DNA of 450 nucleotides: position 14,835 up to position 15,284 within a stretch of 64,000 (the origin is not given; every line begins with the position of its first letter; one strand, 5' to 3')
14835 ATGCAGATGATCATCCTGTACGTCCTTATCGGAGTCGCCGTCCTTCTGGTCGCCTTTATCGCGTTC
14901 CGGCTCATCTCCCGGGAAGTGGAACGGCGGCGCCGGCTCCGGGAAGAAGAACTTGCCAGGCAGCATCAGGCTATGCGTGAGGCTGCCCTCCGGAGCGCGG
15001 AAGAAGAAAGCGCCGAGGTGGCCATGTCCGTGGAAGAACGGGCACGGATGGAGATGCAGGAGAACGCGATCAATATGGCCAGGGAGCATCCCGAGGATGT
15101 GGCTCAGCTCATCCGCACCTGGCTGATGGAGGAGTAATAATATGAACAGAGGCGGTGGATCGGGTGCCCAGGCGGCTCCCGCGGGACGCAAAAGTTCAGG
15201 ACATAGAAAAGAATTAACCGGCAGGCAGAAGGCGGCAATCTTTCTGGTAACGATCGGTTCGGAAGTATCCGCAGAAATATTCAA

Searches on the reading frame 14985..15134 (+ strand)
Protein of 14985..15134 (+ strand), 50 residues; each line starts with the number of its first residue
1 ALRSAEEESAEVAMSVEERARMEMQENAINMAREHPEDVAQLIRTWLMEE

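Call 75: search_solved_structures(query=window:14985-15134:+, max_evalue=10, show_alignments=5)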
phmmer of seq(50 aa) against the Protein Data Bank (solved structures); distinct sequences matched with E-value up to 10: 2.
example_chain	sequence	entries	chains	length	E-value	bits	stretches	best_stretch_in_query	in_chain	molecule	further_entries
12dr_A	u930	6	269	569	2.9e-05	27.4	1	22-49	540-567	Flagellar M-ring protein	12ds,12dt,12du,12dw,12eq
5tdy_A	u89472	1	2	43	0.031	18.1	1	17-49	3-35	Flagellar M-ring protein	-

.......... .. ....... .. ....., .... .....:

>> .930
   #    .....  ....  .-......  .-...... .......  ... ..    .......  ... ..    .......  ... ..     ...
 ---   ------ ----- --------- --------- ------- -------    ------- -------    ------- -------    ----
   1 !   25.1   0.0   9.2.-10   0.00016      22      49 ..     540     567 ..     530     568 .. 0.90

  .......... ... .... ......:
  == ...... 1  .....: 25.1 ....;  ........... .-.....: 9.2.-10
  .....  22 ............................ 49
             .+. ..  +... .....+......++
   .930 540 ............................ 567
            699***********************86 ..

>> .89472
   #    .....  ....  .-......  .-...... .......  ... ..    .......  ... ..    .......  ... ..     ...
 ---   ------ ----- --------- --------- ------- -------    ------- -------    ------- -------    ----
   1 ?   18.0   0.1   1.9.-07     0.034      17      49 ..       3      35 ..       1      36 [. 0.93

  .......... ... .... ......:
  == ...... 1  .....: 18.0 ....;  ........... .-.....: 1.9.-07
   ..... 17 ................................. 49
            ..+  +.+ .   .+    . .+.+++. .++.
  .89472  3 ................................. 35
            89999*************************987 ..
